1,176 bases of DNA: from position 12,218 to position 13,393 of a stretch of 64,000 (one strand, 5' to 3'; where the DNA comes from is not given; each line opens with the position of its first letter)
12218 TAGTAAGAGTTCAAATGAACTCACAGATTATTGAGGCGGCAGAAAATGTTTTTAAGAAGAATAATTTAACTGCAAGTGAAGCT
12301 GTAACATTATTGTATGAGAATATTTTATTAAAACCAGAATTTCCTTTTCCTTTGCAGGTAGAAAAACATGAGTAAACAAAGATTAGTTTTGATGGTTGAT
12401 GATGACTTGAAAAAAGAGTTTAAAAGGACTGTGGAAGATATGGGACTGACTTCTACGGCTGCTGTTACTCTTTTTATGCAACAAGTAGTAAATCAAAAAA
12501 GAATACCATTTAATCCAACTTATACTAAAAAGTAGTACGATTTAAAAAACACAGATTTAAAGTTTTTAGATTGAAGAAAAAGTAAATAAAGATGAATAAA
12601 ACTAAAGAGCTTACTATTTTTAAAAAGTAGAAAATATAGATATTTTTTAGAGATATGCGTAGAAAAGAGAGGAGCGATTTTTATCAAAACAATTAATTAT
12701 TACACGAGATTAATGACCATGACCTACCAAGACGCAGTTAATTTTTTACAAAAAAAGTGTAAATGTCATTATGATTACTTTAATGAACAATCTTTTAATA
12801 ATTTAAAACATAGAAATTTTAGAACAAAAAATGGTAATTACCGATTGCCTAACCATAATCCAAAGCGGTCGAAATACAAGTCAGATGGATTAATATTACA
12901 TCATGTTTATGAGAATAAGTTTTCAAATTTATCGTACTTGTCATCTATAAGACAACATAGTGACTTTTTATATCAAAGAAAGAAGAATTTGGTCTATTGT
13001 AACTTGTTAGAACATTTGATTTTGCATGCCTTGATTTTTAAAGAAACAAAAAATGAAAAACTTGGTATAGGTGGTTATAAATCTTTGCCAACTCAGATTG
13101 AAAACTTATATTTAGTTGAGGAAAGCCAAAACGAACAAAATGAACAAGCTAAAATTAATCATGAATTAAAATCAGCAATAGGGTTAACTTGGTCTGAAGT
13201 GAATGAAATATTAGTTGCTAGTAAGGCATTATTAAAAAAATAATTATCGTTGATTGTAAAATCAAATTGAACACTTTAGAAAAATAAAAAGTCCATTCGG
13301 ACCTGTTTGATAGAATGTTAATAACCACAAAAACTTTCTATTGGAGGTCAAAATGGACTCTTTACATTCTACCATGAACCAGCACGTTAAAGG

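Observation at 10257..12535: Dense addiction locus: two divergent MazF-like toxins with different antitoxin classes plus two tandem orphan DinJ-like small ORFs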

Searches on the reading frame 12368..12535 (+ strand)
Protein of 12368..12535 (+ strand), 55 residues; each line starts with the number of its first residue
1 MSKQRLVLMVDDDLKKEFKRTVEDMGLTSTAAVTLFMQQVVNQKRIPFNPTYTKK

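Call 3: search_protein_families(library=pfam, proteins=[window:12368-12535:+], max_evalue=1)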
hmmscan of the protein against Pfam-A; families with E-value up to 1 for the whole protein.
window:12368-12535:+ (55 aa): 2 families
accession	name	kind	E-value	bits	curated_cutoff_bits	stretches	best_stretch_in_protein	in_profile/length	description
PF04221.18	RelB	-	5e-11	42.8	22.4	1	8-53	6-51/82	RelB antitoxin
PF08541.16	ACP_syn_III_C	-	0.16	12.6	26.6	1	17-46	37-66/90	3-Oxoacyl-[acyl-carrier-protein (ACP)] synthase III C terminal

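Call 4: search_protein_families(library=ncbifam, proteins=[window:12368-12535:+], max_evalue=1)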
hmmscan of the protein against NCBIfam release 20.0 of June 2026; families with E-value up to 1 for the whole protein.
window:12368-12535:+ (55 aa): 4 families
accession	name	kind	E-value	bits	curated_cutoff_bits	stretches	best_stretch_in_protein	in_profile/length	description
TIGR02384.1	RelB_DinJ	subfamily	1.4e-14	54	45.65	1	1-53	1-53/85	type II toxin-antitoxin system RelB/DinJ family antitoxin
NF050811.1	RelB_ParD_antitoxin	subfamily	6.3e-07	29.5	60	1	10-49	3-42/83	type II toxin-antitoxin system RelB/ParD family antitoxin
NF008412.0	PRK11235.1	equivalog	1.1e-06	28.7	96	1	8-51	6-49/80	type II toxin-antitoxin system RelB/DinJ family antitoxin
NF006829.0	PRK09352.1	subfamily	0.14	11.1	249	1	16-46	267-297/322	beta-ketoacyl-ACP synthase 3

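Call 41: search_protein_families(library=padloc, proteins=[window:12368-12535:+], max_evalue=0.1)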
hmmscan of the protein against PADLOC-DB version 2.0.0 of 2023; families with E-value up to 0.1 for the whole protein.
window:12368-12535:+ (55 aa): 0 families

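Call 46: find_related_loci(query=A5, collection=genome_contigs, flank=2500)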
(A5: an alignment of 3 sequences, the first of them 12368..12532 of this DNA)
Query A5 (55 aa) in genome_contigs; peptide patterns used: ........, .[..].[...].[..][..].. (x = any residue, [..] = any of these).
56 stretches matched a pattern, but none encodes a relative of the query by tblastn (E <= 1e-3).

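Call 48: search_dna_similar(query=window:12368-12532:+, collection=plasmids, mode=protein, max_evalue=0.001, max_rows=40)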
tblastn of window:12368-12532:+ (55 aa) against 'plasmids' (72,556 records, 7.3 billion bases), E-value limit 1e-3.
Records with a match: 271; places in all: 277; records where one place covers at least 80% of the query: 270.
Best place of each record, by identity: >=99% 1; <60% 270.
By first word of the organism name: Enterococcus 255; Zymomonas 8; Lactobacillus 1; Aerococcus 1; Persephonella 1; Flavonifractor 1; Butyrivibrio 1; Clostridiales 1; Blautia 1; Carnobacterium 1.
By predicted mobility (MOB-suite, as given by PLSDB): mobilizable 162; non-mobilizable 62; conjugative 47.
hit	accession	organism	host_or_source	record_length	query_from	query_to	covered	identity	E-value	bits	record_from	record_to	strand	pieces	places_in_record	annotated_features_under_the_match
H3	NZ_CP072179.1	Lactobacillus gasseri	Homo sapiens,stool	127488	1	55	100%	100.0%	6e-29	112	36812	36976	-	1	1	type II toxin-antitoxin system RelB/DinJ family antitoxin | hypothetical protein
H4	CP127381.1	Aerococcus tenax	Homo sapiens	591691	5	55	93%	49.0%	5e-8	53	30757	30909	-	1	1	type II toxin-antitoxin system RelB/DinJ family antitoxin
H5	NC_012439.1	Persephonella marina EX-H1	-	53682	6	49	80%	50.0%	4e-8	54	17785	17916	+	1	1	type II toxin-antitoxin system RelB/DinJ family antitoxin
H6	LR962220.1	Enterococcus faecalis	-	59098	1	51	93%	43.1%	3e-7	51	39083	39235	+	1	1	record has no annotation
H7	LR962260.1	Enterococcus faecalis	-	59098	1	51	93%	43.1%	3e-7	51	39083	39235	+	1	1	record has no annotation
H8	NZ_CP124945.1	Enterococcus faecalis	Homo sapiens,urine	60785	1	51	93%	43.1%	3e-7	51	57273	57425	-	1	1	type II toxin-antitoxin system RelB/DinJ family antitoxin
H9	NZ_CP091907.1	Enterococcus faecalis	Homo sapiens,fecal sample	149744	1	51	93%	43.1%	3e-7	51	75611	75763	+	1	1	type II toxin-antitoxin system RelB/DinJ family antitoxin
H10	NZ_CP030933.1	Enterococcus gilvus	cow,milk,milk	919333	1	51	93%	43.1%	4e-7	51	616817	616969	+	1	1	type II toxin-antitoxin system RelB/DinJ family antitoxin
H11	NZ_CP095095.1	Flavonifractor plautii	Homo sapiens,isolate,feces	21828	1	48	87%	39.6%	3e-4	43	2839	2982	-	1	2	type II toxin-antitoxin system RelB/DinJ family antitoxin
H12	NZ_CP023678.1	Zymomonas mobilis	-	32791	2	49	87%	39.6%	6e-4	42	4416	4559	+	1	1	type II toxin-antitoxin system RelB/DinJ family antitoxin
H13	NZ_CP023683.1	Zymomonas mobilis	-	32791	2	49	87%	39.6%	6e-4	42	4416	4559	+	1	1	type II toxin-antitoxin system RelB/DinJ family antitoxin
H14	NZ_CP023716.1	Zymomonas mobilis subsp. mobilis ZM4 = ATCC 31821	-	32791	2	49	87%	39.6%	6e-4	42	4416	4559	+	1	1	type II toxin-antitoxin system RelB/DinJ family antitoxin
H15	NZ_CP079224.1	Zymomonas mobilis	cell culture,Palm wine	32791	2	49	87%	39.6%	6e-4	42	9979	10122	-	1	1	type II toxin-antitoxin system RelB/DinJ family antitoxin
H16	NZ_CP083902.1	Zymomonas mobilis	cell culture,Palm wine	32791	2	49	87%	39.6%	6e-4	42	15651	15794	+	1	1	type II toxin-antitoxin system RelB/DinJ family antitoxin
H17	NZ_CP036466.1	Zymomonas mobilis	cell culture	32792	2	49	87%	39.6%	6e-4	42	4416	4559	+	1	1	type II toxin-antitoxin system RelB/DinJ family antitoxin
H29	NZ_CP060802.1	Enterococcus faecalis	Single Isolate,urine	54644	3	48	84%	39.1%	2e-5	46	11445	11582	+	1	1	type II toxin-antitoxin system RelB/DinJ family antitoxin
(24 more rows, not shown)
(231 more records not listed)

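Call 50: get_annotated_region(hit=H8, flank=2000)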
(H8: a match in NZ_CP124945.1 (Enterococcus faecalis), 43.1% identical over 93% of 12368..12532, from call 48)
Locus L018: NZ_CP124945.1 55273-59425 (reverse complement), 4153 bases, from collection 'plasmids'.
description: Enterococcus faecalis strain EfsC74 plasmid p2_EfsC74_repUS11, complete sequence
organism: Enterococcus faecalis (NCBI taxid 1351)
taxonomy: Bacteria; Bacillota; Bacilli; Lactobacillales; Enterococcaceae; Enterococcus; Enterococcus faecalis
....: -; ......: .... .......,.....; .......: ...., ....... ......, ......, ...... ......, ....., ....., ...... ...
typing (MOB-suite, as given by PLSDB): mobilizable; replicon rep_cluster_180; relaxase MOBP
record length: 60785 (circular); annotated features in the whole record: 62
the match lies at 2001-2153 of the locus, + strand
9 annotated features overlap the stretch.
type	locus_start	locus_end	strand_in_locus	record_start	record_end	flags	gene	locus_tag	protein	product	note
CDS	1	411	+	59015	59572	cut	-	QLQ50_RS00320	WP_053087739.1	hypothetical protein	-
CDS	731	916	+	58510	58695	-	-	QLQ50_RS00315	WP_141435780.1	hypothetical protein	-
CDS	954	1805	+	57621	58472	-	-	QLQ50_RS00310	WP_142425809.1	DNA/RNA non-specific endonuclease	-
CDS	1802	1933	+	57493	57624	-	-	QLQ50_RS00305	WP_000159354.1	hypothetical protein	-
CDS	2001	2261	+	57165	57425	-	-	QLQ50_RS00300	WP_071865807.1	type II toxin-antitoxin system RelB/DinJ family antitoxin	GO:0006355 - regulation of DNA-templated transcription [Evidence IEA]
CDS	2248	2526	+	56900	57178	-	-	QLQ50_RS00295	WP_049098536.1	type II toxin-antitoxin system YafQ family toxin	-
CDS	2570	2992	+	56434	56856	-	-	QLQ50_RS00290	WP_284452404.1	hypothetical protein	-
CDS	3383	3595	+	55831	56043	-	-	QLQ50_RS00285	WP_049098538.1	hypothetical protein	-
CDS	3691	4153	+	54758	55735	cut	-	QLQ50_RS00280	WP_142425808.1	S41 family peptidase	GO:0006508 - proteolysis [Evidence IEA]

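Call 51: get_annotated_region(hit=H4, flank=2000)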
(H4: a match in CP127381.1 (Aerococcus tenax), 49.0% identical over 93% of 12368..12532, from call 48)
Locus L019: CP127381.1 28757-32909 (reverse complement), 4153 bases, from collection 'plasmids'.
description: Aerococcus tenax strain UMB3669 plasmid unnamed1, complete sequence
organism: Aerococcus tenax (NCBI taxid 3078812)
taxonomy: Bacteria; Bacillota; Bacilli; Lactobacillales; Aerococcaceae; Aerococcus; Aerococcus tenax
host: -; source: Homo sapiens; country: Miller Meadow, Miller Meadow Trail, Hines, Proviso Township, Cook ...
typing (MOB-suite, as given by PLSDB): non-mobilizable; replicon rep_cluster_1663; mating-pair formation MPF_T
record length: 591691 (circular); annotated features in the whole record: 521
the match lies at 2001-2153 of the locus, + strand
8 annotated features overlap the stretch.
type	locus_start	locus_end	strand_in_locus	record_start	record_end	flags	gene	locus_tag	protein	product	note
CDS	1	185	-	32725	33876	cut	fucO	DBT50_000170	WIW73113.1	lactaldehyde reductase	-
CDS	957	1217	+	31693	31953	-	-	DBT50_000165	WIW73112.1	hypothetical protein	-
CDS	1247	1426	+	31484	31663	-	-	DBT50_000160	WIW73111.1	histidine kinase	-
CDS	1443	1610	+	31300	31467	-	-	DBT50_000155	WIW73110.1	histidine kinase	-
CDS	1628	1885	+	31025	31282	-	-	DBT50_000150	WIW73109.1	hypothetical protein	-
CDS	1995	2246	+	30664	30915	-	-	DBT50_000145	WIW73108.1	type II toxin-antitoxin system RelB/DinJ family antitoxin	-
CDS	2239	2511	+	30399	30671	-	-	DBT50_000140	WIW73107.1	type II toxin-antitoxin system YafQ family toxin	-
CDS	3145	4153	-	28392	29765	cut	dnaB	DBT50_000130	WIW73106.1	replicative DNA helicase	-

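Call 52: get_annotated_region(hit=H29, flank=2000)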
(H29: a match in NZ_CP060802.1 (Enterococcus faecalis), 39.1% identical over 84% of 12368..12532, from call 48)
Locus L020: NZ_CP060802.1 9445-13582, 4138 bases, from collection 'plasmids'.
description: Enterococcus faecalis strain SF28073 plasmid pSF2, complete sequence
organism: Enterococcus faecalis (NCBI taxid 1351)
taxonomy: Bacteria; Bacillota; Bacilli; Lactobacillales; Enterococcaceae; Enterococcus; Enterococcus faecalis
host: -; source: Single Isolate,urine; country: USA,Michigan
typing (MOB-suite, as given by PLSDB): mobilizable; replicon rep_cluster_1142,rep_cluster_1281,rep_cluster_992; relaxase MOBC
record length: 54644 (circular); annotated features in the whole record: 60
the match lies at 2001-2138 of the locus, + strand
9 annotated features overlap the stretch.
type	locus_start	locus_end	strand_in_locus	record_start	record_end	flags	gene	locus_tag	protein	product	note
CDS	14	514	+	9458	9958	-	-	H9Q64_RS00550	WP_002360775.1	DnaJ domain-containing protein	-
CDS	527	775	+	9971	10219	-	-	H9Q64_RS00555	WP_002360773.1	DUF3850 domain-containing protein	-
CDS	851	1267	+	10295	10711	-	-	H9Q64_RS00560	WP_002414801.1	single-stranded DNA-binding protein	-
CDS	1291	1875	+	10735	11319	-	-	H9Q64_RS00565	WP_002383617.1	thermonuclease family protein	-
CDS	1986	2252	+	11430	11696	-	-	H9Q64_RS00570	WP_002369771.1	type II toxin-antitoxin system RelB/DinJ family antitoxin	-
CDS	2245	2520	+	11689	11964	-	-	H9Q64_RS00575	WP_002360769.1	type II toxin-antitoxin system YafQ family toxin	-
CDS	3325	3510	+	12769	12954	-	-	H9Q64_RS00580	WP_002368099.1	hypothetical protein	-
CDS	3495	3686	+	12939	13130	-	-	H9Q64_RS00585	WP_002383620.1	DpnD/PcfM family protein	-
CDS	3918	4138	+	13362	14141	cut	-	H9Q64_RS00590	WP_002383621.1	Cas9 inhibitor AcrIIA9 family protein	-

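Call 72: search_protein_families(library=phrogs, proteins=[window:12368-12535:+], max_evalue=0.01)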
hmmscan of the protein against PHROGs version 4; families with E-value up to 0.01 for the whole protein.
window:12368-12535:+ (55 aa): 2 families
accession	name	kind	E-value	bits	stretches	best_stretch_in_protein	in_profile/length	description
phrog_2737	-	unknown function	4.8e-10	40.3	1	5-51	6-52/86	-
phrog_15338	-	unknown function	4.4e-05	24.6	1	7-51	5-49/79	-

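Call 76: search_solved_structures(query=window:12368-12532:+, max_evalue=1, show_alignments=2)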
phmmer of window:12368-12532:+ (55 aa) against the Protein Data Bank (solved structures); distinct sequences matched with E-value up to 1: 5.
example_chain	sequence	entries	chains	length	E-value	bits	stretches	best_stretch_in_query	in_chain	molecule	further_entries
2k29_A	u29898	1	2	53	6.8e-05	26.3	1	7-51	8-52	Antitoxin RelB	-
4fxe_A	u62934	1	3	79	0.00011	25.7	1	7-52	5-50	Antitoxin RelB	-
9lew_A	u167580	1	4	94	0.00024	24.5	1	4-49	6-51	DNA-damage-inducible protein J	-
4q2u_A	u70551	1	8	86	0.032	18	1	9-49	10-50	Antitoxin DinJ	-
4ml0_A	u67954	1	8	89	0.034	17.9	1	9-49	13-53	Predicted antitoxin of YafQ-DinJ toxin-antitoxin system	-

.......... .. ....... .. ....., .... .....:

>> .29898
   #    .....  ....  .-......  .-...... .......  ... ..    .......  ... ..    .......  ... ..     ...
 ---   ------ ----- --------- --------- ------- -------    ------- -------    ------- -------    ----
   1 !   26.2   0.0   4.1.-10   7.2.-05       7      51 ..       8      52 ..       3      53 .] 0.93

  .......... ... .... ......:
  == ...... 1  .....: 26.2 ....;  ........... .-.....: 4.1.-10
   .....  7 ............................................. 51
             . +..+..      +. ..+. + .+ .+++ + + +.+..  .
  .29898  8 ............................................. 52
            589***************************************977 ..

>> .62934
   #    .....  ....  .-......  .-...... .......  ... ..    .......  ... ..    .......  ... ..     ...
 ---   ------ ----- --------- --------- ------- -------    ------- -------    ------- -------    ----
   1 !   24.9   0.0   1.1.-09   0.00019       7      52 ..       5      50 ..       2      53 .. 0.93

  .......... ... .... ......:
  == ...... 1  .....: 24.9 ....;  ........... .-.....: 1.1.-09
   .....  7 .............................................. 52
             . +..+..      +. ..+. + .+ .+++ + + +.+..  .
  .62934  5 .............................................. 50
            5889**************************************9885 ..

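Call 80: find_related_loci(query=A5, collection=viral_contigs, flank=3000)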
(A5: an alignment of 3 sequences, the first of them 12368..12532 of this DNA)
Query A5 (55 aa) in viral_contigs; peptide patterns used: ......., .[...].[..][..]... (x = any residue, [..] = any of these).
92 stretches matched a pattern, but none encodes a relative of the query by tblastn (E <= 1e-3).

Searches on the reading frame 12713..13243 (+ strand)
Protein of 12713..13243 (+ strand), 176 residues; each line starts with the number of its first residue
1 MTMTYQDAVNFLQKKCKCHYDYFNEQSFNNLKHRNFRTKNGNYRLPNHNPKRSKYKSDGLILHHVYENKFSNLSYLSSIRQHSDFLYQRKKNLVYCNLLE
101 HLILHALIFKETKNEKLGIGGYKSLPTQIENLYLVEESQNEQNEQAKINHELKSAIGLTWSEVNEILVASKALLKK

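Call 3: search_protein_families(library=pfam, proteins=[window:12713-13243:+], max_evalue=1)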
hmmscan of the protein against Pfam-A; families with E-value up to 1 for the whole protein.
window:12713-13243:+ (176 aa): 0 families

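Call 4: search_protein_families(library=ncbifam, proteins=[window:12713-13243:+], max_evalue=1)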
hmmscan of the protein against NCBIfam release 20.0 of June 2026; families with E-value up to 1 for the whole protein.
window:12713-13243:+ (176 aa): 1 family
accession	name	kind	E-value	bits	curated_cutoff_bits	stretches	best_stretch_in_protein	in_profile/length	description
NF053682.1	SAV1803_dom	domain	1e-28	99.8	40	1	2-133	7-131/132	SAV1803-related protein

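Call 41: search_protein_families(library=padloc, proteins=[window:12713-13243:+], max_evalue=0.1)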
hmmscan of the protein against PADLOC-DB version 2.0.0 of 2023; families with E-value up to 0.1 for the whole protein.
window:12713-13243:+ (176 aa): 0 families

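Call 72: search_protein_families(library=phrogs, proteins=[window:12713-13243:+], max_evalue=0.01)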
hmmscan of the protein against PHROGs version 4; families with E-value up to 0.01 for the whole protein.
window:12713-13243:+ (176 aa): 0 families
